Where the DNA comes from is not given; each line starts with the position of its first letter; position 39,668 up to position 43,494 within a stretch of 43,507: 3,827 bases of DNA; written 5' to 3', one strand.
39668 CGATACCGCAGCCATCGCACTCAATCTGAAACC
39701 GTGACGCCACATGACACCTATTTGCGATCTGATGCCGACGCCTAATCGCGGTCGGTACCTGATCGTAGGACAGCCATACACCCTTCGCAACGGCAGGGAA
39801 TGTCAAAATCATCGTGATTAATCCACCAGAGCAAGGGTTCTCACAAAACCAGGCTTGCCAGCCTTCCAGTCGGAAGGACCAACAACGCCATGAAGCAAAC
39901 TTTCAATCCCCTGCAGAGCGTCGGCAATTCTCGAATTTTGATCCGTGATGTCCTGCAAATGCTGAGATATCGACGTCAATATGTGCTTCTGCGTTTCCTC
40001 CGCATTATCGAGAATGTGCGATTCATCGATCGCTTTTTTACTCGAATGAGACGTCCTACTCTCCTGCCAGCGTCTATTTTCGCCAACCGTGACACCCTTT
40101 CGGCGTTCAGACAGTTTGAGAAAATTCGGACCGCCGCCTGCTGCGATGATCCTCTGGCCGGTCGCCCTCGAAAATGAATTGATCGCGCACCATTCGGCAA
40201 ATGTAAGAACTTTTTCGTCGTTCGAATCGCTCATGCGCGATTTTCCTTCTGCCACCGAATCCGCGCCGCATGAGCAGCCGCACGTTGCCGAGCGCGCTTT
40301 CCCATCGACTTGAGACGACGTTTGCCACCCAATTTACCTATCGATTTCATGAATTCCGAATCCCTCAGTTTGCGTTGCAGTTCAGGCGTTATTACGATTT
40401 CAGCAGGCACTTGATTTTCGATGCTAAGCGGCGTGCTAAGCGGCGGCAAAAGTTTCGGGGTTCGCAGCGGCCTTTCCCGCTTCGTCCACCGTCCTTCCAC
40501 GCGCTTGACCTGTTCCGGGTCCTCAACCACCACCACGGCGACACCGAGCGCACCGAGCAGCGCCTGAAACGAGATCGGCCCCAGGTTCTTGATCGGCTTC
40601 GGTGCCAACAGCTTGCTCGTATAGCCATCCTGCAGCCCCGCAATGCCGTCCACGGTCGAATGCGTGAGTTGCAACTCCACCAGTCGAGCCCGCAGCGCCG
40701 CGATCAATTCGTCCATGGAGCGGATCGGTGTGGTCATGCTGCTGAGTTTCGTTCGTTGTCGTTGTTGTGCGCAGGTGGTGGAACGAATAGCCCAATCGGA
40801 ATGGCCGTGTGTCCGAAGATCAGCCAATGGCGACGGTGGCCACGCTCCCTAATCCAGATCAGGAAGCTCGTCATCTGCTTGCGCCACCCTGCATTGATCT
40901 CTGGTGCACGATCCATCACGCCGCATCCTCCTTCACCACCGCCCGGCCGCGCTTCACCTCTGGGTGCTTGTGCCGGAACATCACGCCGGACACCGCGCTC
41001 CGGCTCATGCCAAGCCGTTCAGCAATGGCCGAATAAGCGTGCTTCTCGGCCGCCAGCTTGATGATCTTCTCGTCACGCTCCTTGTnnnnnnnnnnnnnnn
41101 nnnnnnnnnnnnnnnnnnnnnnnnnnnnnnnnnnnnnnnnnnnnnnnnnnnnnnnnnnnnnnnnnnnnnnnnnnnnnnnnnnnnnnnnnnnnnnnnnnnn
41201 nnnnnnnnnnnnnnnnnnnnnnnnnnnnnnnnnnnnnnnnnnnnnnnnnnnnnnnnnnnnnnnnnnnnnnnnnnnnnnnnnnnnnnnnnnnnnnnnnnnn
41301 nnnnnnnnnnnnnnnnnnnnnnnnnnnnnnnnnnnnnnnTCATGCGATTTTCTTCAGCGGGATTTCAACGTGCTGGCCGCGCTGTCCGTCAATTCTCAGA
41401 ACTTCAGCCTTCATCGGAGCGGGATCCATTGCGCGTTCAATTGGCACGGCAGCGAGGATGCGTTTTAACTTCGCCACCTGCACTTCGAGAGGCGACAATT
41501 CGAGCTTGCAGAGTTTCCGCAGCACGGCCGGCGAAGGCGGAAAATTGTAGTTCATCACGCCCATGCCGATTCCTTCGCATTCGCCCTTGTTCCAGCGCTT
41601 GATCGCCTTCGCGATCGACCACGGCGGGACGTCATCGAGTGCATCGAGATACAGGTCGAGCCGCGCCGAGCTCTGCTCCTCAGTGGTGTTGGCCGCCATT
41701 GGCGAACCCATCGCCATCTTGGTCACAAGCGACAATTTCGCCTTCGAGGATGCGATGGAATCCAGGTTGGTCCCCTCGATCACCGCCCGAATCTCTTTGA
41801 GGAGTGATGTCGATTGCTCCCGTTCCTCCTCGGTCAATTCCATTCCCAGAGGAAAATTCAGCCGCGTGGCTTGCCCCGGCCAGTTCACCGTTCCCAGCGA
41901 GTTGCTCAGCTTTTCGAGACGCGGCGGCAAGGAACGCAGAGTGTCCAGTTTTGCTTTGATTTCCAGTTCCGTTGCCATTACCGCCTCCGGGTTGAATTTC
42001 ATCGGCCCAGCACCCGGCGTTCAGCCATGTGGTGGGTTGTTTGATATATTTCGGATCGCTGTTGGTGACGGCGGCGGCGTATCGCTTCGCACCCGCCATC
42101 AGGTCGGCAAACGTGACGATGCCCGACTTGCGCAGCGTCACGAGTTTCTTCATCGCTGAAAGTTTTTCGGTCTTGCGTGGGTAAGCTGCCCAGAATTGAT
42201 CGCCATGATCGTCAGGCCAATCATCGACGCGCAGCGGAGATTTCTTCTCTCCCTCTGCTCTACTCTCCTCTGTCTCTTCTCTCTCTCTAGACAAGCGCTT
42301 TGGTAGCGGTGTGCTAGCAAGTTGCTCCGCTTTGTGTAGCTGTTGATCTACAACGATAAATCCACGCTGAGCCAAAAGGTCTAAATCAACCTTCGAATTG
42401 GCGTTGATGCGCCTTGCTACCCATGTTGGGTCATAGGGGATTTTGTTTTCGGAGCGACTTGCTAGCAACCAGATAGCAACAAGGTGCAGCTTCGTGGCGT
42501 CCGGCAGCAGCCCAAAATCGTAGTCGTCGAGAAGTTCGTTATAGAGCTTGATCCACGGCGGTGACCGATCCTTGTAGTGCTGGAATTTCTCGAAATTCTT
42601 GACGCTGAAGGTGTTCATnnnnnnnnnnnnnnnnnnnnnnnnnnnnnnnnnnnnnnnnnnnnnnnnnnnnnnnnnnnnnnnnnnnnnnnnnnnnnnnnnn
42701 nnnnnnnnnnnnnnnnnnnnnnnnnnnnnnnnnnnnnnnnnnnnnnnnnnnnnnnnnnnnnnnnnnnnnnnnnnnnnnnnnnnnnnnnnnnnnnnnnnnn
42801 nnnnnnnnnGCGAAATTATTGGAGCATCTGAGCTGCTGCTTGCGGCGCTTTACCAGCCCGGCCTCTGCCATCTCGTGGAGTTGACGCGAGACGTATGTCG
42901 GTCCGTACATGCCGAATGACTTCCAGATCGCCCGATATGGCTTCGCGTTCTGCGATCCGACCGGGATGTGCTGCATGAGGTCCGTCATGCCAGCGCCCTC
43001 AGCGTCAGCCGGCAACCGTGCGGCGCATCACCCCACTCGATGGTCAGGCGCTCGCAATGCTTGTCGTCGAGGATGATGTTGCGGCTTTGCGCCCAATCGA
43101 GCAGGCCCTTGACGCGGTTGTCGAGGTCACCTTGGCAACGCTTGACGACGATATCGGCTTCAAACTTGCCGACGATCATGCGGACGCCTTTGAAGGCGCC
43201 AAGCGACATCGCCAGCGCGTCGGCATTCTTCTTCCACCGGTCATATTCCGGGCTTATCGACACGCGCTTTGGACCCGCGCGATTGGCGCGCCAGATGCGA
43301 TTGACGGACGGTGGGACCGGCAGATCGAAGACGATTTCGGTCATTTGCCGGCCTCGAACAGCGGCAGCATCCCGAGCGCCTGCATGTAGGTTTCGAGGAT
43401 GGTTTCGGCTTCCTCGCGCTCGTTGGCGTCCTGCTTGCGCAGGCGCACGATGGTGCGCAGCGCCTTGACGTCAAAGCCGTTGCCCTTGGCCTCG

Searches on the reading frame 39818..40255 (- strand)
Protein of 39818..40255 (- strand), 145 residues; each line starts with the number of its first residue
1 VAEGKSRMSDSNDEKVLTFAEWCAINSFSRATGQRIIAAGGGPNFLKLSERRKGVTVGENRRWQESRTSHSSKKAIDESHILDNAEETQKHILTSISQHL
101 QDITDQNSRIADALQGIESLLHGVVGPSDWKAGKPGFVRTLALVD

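Call 22: search_protein_families(library=pfam, proteins=[window:39818-40255:-], max_evalue=0.01)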
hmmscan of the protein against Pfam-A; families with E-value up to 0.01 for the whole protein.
window:39818-40255:- (145 aa): 0 families

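Call 24: search_protein_families(library=phrogs, proteins=[window:39818-40255:-], max_evalue=0.01)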
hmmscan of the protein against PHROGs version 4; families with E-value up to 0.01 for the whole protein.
window:39818-40255:- (145 aa): 1 family
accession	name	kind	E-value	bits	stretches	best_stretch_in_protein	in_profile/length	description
phrog_66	-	integration and excision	0.00036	21.3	1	5-87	82-164/412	excisionase and transcriptional regulator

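Call 36: search_protein_families(library=pfam, proteins=[window:39818-40255:-], max_evalue=1)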
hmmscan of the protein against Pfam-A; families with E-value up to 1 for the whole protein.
window:39818-40255:- (145 aa): 1 family
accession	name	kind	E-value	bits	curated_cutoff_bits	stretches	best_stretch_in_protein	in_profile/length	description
PF10417.14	1-cysPrx_C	-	0.23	11.9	21.1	1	122-138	8-25/41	C-terminal domain of 1-Cys peroxiredoxin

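Call 46: search_solved_structures(query=window:39818-40255:-, max_evalue=1)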
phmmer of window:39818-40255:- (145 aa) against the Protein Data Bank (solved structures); distinct sequences matched with E-value up to 1: 0.

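Call 93: search_protein_families(library=ncbifam, proteins=[window:39818-40255:-], max_evalue=0.1)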
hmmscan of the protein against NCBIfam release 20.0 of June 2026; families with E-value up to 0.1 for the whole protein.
window:39818-40255:- (145 aa): 1 family
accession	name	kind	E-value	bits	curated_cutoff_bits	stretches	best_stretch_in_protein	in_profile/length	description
NF042990.1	olalg_lyase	equivalog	0.004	15.4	1400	1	25-117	415-508/727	oligoalginate lyase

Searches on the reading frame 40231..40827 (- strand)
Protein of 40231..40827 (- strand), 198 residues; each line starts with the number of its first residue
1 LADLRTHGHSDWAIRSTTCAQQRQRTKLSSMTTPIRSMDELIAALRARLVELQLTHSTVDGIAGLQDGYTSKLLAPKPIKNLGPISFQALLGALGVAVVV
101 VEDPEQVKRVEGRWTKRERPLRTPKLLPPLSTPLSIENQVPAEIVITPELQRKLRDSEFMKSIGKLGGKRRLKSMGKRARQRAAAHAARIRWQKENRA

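Call 22: search_protein_families(library=pfam, proteins=[window:40231-40827:-], max_evalue=0.01)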
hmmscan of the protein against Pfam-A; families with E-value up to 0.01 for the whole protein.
window:40231-40827:- (198 aa): 0 families

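Call 24: search_protein_families(library=phrogs, proteins=[window:40231-40827:-], max_evalue=0.01)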
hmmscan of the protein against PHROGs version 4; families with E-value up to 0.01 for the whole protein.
window:40231-40827:- (198 aa): 0 families

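Call 36: search_protein_families(library=pfam, proteins=[window:40231-40827:-], max_evalue=1)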
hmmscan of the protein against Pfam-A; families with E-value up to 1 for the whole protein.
window:40231-40827:- (198 aa): 1 family
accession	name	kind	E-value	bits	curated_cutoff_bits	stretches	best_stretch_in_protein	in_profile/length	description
PF13870.11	CCDC113_CCDC96_CC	-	0.13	12.4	31.6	1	15-58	80-123/177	CCDC113/CCDC96, coiled-coil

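Call 44: search_solved_structures(query=window:40231-40827:-, max_evalue=1)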
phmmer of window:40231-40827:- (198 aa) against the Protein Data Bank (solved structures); distinct sequences matched with E-value up to 1: 0.

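Call 50: find_homologous_proteins(query=window:40231-40827:-)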
Query window:40231-40827:- (198 aa): 121 proteins with E <= 0.001 among 1513 candidates; the best 120 are listed.
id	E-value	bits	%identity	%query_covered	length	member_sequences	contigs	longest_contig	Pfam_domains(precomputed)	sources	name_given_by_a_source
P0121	1.3e-100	353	100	85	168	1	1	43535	-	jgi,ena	-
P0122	3.3e-67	244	73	83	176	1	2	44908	-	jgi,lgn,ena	-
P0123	4.2e-67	244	72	83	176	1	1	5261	-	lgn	-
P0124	2.6e-62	228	69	84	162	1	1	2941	-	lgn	-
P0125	3.3e-62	228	68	85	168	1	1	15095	-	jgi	jgi:hypothetical protein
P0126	9.1e-61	223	66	84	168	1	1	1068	-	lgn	-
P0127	3.2e-60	221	65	85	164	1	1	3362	-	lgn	-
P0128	5.0e-60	221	66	85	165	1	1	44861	-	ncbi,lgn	-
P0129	1.6e-59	219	67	83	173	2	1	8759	-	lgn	-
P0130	1.6e-59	219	67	85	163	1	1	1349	-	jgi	jgi:hypothetical protein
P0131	1.0e-58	216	65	85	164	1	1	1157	-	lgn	-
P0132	2.7e-58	215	65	84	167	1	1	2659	-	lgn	-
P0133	3.3e-57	212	63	83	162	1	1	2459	-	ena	-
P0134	4.8e-57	211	66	82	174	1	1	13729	-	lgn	-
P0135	1.8e-56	209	63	85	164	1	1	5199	-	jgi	jgi:hypothetical protein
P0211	1.4e-33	135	50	83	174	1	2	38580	-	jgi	jgi:hypothetical protein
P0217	3.4e-26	110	44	77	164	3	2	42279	-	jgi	jgi:hypothetical protein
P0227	1.8e-21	95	39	83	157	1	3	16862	-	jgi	jgi:hypothetical protein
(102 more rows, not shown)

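Call 57: predict_structure(alignment_id=A1)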
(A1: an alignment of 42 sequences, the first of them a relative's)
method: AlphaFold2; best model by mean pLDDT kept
length: 168 residues; sequences in the alignment: 42
mean_pLDDT: 79.9   pTM: 0.46
mean pLDDT of the five models: 79.9, 79.5, 79.2, 78.8, 78.1
residues with pLDDT >= 90: 64; 70-90: 62; 50-70: 23; < 50: 19
segments of 3 or more residues with pLDDT < 50: 96-113
pLDDT, mean of each block of 10 residues (from residue 1): 80 93 96 95 90 92 91 87 72 49 43 57 69 81 87 92 85
secondary structure, 60 per line:
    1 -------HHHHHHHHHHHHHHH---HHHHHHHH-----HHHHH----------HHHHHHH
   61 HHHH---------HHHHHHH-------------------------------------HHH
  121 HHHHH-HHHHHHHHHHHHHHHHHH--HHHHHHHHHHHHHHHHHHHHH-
elements in order: H8-22 H26-33 H39-43 H54-64 H74-80 H118-125 H127-144 H147-167
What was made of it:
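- On XRE-family HTH regulators (for p40): AlphaFold model with block-mean pLDDT about 87-96 over residues 11-80 (call 57).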

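Call 61: fold_search(model_id=the predicted structure, library=pdb)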
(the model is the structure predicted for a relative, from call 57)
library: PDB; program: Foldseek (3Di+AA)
matches with E <= 10: 343; with E <= 0.001: 0
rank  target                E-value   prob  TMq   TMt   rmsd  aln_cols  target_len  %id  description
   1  4yg1_A                1.5e-02  1.00  0.38  0.83   2.0        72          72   17  HipB-O1-O2 complex/P21212 crystal form (released 2015-07-29)
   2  3dnv_B                2.2e-02  1.00  0.38  0.85   1.8        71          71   17  MDT Protein (released 2009-01-27)
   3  5k98_B                2.5e-02  1.00  0.38  0.84   1.9        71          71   17  Structure of HipA-HipB-O2-O3 complex (released 2016-06-22)
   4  4pu4_D                2.5e-02  1.00  0.35  0.69   3.7        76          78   16  Shewanella oneidensis MR-1 Toxin Antitoxin System HipA, HipB and its operator DNA complex (space group P21) (released 2014-08-06)
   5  4pu7_A                2.8e-02  1.00  0.34  0.74   2.6        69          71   16  Shewanella oneidensis Toxin Antitoxin System Antitoxin Protein HipB Resolution 1.85 (released 2014-08-06)
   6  4yg1_D                3.3e-02  1.00  0.39  0.86   1.8        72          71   17  HipB-O1-O2 complex/P21212 crystal form (released 2015-07-29)
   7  4pu4_C                3.5e-02  1.00  0.35  0.76   2.8        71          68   17  Shewanella oneidensis MR-1 Toxin Antitoxin System HipA, HipB and its operator DNA complex (space group P21) (released 2014-08-06)
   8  4z5h_A                3.8e-02  1.00  0.38  0.84   2.0        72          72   15  HipB(S29A)-O2 20mer complex (released 2016-07-06)
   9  3f52_A                4.2e-02  1.00  0.30  0.62   1.8        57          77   24  Crystal structure of the clp gene regulator ClgR from C. glutamicum (released 2008-11-18)
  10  4pu7_B                4.2e-02  1.00  0.34  0.80   2.6        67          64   15  Shewanella oneidensis Toxin Antitoxin System Antitoxin Protein HipB Resolution 1.85 (released 2014-08-06)
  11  4pu3_C                4.2e-02  1.00  0.35  0.74   4.1        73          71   16  Shewanella oneidensis MR-1 Toxin Antitoxin System HipA, HipB and its operator DNA complex (space group P212121) (released 2014-08-06)
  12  3vk0_B                4.2e-02  1.00  0.32  0.58   6.0        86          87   20  Crystal Structure of hypothetical transcription factor NHTF from Neisseria (released 2012-03-14)
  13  7ab4_A                5.0e-02  1.00  0.35  0.73   2.5        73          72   27  Crystal structure of the Escherichia coli toxin-antitoxin system HipBST (HipT S59A) (released 2022-01-12)
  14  7ab3_A                5.3e-02  1.00  0.36  0.77   2.6        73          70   26  Crystal structure of the Escherichia coli toxin-antitoxin system HipBST (HipT S57A) (released 2022-01-12)
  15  3b7h                  6.4e-02  1.00  0.29  0.58   3.5        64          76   17  Crystal structure of the prophage Lp1 protein 11 (released 2007-12-04)
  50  3jxb_C                2.2e-01  0.99  0.30  0.67   2.9        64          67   22  Crystal structure of the P22 c2 repressor protein in complex with synthetic operator 9C (released 2010-01-19)
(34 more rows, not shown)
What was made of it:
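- On XRE-family HTH regulators (for p40): Foldseek TM-score 0.83-0.86 and rmsd 1.8-2.0 A on HipB; C.Esp1396I, ClgR and P22 c2 are also matched (call 61).
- Closest known: R-M controller. Same: These are the best structural matches of the p40 N-terminal domain (call 61).
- TM-score is 0.83-0.86 on HipB, and R-M controller C proteins and ClgR are also matched (calls 57, 61).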

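Call 71: search_dna_similar(query=P0121, collection=phages, mode=protein, max_evalue=0.001, max_rows=20)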
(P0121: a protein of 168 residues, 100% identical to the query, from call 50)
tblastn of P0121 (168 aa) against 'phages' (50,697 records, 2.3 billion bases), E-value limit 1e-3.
No match.
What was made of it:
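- Tried and rejected: tblastn of p40 against isolated phages gave no match (call 71).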

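Call 72: find_encoding_contigs(protein=P0217, flank=10000, max_places=2)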
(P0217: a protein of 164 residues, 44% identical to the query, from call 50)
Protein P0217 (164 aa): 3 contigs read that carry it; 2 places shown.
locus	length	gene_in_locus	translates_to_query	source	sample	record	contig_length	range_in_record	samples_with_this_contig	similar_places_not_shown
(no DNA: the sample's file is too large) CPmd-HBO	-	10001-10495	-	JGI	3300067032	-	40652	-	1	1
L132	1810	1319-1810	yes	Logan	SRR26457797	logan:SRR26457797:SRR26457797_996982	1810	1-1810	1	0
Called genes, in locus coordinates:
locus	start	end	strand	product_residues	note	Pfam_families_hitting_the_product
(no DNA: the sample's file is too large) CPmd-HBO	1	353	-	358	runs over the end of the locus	PF00589:Phage_integrase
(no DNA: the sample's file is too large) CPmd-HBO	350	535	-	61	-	-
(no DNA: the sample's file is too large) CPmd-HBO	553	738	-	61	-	-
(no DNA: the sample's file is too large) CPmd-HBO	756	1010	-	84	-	-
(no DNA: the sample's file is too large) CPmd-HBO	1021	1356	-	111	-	-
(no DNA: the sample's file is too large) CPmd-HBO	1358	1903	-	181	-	-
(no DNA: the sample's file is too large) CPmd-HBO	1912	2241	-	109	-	-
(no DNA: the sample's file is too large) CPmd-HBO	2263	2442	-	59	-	-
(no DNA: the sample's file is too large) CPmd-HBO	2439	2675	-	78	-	-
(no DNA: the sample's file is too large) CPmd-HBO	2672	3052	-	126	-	-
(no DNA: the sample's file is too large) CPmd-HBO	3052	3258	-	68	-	-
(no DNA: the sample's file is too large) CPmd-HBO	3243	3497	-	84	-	-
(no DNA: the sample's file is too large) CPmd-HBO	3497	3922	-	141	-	-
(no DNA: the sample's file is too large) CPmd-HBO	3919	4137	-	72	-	-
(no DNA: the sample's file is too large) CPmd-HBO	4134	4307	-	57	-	-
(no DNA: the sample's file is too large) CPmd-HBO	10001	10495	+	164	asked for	-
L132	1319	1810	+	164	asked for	?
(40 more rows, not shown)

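Call 73: find_encoding_contigs(protein=P0227, flank=10000, max_places=2)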
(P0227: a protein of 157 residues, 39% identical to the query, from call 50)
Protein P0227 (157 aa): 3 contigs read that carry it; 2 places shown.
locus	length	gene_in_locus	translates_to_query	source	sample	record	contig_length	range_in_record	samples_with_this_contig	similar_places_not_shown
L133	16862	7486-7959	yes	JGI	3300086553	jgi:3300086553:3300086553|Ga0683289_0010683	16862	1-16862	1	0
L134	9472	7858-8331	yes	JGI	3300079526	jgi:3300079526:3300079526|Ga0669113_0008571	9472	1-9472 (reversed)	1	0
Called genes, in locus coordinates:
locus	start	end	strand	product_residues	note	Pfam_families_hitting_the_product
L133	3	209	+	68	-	?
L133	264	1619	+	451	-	PF13356:Arm-DNA-bind_3, PF22022:Phage_int_M (weak), PF00589:Phage_integrase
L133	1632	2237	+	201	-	-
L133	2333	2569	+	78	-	-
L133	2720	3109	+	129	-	PF00436:SSB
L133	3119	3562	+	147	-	-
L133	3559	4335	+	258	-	PF09250:Prim-Pol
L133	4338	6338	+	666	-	PF08706:D5_N, PF19263:DUF5906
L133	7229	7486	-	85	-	-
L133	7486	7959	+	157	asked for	-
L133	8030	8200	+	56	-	-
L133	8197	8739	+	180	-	-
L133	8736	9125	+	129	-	-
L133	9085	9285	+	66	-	-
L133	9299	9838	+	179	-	-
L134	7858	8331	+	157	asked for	-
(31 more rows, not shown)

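Call 74: find_encoding_contigs(protein=P0211, flank=10000, max_places=2)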
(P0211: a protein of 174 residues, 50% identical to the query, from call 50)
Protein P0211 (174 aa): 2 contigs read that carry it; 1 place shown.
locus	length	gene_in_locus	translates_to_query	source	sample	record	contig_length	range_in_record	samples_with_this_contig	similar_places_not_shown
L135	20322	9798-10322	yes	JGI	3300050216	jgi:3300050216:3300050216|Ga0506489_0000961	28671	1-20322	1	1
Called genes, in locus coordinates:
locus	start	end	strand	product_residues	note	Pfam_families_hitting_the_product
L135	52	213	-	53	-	-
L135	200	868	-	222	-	-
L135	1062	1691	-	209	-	-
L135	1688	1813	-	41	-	-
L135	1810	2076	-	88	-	-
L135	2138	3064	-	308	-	PF13479:AAA_24, PF13481:AAA_25 (faint)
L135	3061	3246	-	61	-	-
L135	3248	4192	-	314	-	PF12684:DUF3799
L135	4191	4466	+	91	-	-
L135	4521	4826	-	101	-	-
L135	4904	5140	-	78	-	-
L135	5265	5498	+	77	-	-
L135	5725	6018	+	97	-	-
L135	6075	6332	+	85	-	-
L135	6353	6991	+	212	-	-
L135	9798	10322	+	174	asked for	-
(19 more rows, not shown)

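Call 80: find_related_loci(query=A1, collection=viral_contigs, flank=10000)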
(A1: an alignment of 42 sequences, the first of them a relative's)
Query A1 (168 aa) in viral_contigs; peptide patterns used: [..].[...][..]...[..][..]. (x = any residue, [..] = any of these).
44 stretches matched a pattern; 41 encode a relative of the query (tblastn E <= 1e-3); 41 distinct loci.
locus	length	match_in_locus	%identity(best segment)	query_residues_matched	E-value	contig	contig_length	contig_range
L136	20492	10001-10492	73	1-165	1e-58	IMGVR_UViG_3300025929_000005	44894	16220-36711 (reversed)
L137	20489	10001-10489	58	1-166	3e-57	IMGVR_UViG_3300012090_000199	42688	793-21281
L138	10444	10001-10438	62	1-146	1e-52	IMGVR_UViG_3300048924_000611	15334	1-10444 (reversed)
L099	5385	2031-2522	60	1-168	6e-51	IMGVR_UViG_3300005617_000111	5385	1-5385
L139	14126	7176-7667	50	1-168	4e-46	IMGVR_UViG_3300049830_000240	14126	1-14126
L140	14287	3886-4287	36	5-164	2e-23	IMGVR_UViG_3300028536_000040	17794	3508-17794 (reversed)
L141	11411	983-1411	36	5-164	7e-20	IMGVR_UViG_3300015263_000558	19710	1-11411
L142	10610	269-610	33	5-141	8e-17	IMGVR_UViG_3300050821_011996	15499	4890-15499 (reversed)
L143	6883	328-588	43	11-95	9e-17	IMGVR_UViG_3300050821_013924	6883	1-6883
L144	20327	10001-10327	37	10-123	3e-13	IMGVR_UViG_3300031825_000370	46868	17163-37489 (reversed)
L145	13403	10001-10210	49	5-76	2e-12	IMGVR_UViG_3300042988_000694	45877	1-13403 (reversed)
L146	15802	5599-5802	47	5-71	9e-12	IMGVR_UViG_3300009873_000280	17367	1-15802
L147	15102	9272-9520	48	5-87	1e-11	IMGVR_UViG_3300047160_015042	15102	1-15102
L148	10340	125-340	39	5-74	2e-9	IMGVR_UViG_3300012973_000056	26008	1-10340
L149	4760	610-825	39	5-74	2e-9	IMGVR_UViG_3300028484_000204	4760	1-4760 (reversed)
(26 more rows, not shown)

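Call 92: search_solved_structures(query=A1, max_evalue=1)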
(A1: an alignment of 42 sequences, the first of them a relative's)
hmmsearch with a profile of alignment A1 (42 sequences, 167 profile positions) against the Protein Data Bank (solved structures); distinct sequences matched with E-value up to 1: 2.
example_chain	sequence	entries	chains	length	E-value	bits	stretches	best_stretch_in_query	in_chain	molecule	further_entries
6xi3_AAA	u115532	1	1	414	0.13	15.6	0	53-101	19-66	Large adhesion protein (Lap) involved in biofilm formation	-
3kwp_A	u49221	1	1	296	0.81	13.1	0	44-102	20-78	Predicted methyltransferase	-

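Call 93: search_protein_families(library=ncbifam, proteins=[P0121], max_evalue=0.1)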
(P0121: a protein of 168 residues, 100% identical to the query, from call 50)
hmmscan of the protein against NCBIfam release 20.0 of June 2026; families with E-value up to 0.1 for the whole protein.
P0121 (168 aa): 0 families
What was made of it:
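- Closest known: R-M controller. Different: There is no sequence-level family match (calls 36, 44, 92, 93).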

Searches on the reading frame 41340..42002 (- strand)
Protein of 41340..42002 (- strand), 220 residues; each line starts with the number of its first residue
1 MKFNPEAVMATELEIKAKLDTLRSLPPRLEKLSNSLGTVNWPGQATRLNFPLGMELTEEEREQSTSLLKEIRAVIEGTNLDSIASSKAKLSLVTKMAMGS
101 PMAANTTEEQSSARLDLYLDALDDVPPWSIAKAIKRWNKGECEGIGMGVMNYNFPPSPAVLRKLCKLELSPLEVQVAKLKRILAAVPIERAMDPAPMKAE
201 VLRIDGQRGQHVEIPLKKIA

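Call 22: search_protein_families(library=pfam, proteins=[window:41340-42002:-], max_evalue=0.01)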
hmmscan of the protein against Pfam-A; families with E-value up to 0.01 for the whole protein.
window:41340-42002:- (220 aa): 0 families

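Call 24: search_protein_families(library=phrogs, proteins=[window:41340-42002:-], max_evalue=0.01)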
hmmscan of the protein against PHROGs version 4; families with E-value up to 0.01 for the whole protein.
window:41340-42002:- (220 aa): 1 family
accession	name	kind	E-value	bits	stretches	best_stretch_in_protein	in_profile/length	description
phrog_18745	-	unknown function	0.00027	22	1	107-197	35-120/145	-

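Call 36: search_protein_families(library=pfam, proteins=[window:41340-42002:-], max_evalue=1)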
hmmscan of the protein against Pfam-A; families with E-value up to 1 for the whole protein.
window:41340-42002:- (220 aa): 0 families

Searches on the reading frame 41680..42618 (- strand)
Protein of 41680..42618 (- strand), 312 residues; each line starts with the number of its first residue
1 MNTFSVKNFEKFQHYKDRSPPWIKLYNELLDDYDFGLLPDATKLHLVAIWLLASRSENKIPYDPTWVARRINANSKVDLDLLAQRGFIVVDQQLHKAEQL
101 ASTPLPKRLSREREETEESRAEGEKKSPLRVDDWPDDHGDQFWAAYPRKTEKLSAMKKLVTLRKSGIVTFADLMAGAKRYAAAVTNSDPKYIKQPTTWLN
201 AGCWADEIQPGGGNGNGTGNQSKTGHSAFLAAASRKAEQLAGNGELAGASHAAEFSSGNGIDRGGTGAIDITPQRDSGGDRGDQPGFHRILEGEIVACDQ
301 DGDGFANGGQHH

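Call 22: search_protein_families(library=pfam, proteins=[window:41680-42618:-], max_evalue=0.01)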
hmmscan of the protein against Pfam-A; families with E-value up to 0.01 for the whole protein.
window:41680-42618:- (312 aa): 0 families

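Call 24: search_protein_families(library=phrogs, proteins=[window:41680-42618:-], max_evalue=0.01)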
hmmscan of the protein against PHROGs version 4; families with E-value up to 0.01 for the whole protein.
window:41680-42618:- (312 aa): 7 families
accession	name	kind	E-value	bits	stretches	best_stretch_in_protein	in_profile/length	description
phrog_26426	-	DNA, RNA and nucleotide metabolism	8.1e-25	88.8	1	6-199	5-209/272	replication protein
phrog_270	-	DNA, RNA and nucleotide metabolism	7.9e-18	66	1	129-230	169-269/383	replication initiation protein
phrog_10293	-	unknown function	6.3e-11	43.3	1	140-206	18-83/185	-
phrog_9327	-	DNA, RNA and nucleotide metabolism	5.7e-10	40.3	1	115-211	153-245/276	primosomal protein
phrog_9474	-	DNA, RNA and nucleotide metabolism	6.6e-10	40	1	109-244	146-282/288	replication initiation protein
phrog_16304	-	unknown function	9.4e-06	26.7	1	140-207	148-224/244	-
phrog_8489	-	DNA, RNA and nucleotide metabolism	0.0034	18.5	0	126-210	153-245/296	DnaD-like helicase loader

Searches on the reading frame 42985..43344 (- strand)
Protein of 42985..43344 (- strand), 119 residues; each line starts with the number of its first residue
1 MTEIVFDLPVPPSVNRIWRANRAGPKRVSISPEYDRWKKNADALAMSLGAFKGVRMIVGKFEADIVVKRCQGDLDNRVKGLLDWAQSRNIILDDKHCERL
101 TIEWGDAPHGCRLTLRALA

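Call 22: search_protein_families(library=pfam, proteins=[window:42985-43344:-], max_evalue=0.01)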
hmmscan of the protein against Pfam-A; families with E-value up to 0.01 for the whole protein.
window:42985-43344:- (119 aa): 1 family
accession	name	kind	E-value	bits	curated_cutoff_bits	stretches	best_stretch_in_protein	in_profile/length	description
PF05866.16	RusA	-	3.6e-05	24.8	22.8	1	9-103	1-110/124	Endodeoxyribonuclease RusA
